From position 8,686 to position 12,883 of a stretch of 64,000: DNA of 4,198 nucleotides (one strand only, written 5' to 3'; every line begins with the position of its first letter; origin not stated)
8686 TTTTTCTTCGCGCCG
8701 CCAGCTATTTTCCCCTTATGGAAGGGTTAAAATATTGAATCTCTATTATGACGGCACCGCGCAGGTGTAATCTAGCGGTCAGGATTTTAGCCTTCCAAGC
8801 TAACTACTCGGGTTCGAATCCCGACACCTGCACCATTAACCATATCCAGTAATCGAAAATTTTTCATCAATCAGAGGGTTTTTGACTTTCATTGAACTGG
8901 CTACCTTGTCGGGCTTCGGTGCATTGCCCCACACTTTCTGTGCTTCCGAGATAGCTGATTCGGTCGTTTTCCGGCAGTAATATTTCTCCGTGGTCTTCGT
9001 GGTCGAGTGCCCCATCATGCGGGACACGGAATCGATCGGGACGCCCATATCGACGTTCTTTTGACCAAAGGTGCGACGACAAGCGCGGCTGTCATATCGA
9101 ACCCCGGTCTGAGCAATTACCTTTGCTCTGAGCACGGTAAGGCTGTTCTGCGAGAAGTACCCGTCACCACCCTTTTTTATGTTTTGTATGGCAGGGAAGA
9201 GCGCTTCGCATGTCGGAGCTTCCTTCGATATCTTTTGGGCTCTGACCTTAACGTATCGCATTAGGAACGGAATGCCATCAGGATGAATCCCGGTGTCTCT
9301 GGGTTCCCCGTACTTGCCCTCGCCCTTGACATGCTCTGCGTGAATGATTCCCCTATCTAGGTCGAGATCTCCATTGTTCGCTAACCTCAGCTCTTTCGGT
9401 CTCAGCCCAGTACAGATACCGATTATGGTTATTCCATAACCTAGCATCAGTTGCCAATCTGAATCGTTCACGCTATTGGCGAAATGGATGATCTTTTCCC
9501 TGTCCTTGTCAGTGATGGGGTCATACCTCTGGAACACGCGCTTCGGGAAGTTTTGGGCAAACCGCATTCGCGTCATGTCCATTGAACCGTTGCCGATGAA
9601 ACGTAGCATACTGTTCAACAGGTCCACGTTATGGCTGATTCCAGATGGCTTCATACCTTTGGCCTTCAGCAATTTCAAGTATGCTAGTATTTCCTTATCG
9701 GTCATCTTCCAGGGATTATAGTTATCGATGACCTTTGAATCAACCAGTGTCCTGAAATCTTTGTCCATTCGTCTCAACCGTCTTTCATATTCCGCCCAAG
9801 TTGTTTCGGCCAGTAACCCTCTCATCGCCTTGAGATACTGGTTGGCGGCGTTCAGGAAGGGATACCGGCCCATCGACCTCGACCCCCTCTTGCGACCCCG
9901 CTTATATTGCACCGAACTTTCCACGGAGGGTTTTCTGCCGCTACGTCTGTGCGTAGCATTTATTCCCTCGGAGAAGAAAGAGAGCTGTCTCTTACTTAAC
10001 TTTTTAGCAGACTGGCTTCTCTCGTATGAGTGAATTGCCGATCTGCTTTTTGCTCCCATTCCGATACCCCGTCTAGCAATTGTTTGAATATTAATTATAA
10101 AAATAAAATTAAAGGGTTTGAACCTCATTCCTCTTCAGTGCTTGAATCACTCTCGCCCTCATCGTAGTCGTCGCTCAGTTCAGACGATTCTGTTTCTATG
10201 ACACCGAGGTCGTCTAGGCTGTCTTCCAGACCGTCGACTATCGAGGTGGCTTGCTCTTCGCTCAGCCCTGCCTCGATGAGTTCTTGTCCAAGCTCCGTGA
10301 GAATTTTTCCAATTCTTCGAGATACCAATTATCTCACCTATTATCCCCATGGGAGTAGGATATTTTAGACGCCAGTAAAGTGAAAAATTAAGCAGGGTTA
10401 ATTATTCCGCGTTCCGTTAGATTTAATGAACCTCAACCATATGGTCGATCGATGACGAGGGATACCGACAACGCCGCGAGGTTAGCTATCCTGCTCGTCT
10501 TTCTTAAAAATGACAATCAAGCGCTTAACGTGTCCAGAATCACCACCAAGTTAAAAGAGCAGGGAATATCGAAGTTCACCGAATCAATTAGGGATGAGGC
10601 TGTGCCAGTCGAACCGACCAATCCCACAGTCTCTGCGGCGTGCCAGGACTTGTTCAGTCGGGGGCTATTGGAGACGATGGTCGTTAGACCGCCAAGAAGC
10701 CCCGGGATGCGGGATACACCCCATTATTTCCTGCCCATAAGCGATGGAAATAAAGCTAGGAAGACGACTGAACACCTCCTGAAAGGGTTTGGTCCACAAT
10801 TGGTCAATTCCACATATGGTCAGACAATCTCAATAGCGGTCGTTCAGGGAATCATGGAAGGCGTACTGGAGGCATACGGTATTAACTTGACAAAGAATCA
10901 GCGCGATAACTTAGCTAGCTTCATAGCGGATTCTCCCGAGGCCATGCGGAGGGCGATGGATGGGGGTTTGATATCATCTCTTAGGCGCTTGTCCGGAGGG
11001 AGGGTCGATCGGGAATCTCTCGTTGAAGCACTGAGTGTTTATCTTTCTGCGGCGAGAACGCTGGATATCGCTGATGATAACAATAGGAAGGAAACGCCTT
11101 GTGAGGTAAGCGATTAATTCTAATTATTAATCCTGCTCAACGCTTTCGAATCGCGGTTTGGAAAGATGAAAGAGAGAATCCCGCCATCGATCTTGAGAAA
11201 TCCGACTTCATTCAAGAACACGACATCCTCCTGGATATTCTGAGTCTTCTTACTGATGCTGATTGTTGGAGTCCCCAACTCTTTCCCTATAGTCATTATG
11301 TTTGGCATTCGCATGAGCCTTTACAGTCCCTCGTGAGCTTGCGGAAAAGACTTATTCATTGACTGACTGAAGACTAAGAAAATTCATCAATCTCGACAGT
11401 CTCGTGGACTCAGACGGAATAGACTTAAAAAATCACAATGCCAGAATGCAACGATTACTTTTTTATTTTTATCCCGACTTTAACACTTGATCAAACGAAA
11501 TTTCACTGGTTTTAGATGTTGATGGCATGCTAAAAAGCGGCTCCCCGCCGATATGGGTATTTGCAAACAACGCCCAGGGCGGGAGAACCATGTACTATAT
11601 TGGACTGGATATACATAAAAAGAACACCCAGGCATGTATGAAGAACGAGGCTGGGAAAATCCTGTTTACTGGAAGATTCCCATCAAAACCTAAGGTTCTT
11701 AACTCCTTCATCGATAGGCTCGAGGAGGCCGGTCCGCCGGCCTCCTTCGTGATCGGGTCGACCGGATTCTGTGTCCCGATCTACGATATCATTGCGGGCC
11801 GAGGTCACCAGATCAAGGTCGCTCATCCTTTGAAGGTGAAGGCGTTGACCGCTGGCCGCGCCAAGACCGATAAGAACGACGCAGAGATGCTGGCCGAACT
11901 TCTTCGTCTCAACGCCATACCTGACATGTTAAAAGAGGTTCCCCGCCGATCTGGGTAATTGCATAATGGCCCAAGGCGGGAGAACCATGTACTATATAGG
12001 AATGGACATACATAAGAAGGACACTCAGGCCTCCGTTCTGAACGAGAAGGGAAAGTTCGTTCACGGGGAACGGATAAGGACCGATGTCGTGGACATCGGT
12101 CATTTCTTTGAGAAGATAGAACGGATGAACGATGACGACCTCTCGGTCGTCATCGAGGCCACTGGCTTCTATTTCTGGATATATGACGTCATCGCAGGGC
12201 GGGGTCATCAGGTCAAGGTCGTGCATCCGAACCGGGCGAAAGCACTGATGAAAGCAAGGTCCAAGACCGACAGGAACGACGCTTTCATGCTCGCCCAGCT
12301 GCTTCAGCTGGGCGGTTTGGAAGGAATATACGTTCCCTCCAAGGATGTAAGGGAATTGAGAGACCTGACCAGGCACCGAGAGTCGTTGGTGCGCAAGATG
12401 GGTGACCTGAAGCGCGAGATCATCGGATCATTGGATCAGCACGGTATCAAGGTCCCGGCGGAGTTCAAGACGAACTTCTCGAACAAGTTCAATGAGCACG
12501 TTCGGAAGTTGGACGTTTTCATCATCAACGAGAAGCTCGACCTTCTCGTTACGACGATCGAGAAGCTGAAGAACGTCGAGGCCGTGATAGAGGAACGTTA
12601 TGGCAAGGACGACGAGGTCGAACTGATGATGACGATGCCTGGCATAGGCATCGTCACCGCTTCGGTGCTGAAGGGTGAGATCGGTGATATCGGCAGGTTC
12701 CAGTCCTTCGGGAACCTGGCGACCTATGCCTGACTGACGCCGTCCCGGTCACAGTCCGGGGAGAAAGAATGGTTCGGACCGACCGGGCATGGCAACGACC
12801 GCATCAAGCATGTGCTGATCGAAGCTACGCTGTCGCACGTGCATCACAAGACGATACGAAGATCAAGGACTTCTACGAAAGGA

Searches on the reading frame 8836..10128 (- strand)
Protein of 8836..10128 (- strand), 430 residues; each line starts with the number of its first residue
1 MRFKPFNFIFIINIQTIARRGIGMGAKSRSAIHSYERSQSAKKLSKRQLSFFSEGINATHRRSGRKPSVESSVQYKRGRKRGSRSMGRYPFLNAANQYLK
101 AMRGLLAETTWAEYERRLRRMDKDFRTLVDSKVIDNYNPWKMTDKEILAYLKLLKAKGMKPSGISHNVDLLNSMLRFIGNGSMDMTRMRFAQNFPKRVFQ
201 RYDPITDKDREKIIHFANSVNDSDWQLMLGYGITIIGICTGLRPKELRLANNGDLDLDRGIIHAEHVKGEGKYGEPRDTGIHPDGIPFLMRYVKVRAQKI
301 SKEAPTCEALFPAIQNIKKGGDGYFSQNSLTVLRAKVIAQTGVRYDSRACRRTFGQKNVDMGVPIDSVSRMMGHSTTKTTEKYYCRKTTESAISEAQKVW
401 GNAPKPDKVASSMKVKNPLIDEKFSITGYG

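Call 12: search_protein_families(library=pfam, proteins=[window:8836-10128:-], max_evalue=0.0001)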
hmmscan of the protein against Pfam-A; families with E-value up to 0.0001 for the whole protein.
window:8836-10128:- (430 aa): 1 family
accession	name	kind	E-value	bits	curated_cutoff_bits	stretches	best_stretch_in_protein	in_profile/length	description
PF00589.27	Phage_integrase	-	3.2e-10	40.5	27.1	1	206-386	4-167/172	Phage integrase family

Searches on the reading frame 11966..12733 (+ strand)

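Call 12: search_protein_families(library=pfam, proteins=[window:11966-12733:+], max_evalue=0.0001)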
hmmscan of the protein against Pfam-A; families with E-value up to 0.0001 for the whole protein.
window:11966-12733:+ (255 aa): 2 families
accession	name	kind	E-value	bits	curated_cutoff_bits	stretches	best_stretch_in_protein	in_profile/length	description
PF01548.23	DEDD_Tnp_IS110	-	7.8e-29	100.9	29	1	11-159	1-153/155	Transposase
PF02371.22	Transposase_20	-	5.6e-07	30.3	21.3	1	219-255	2-38/87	Transposase IS116/IS110/IS902 family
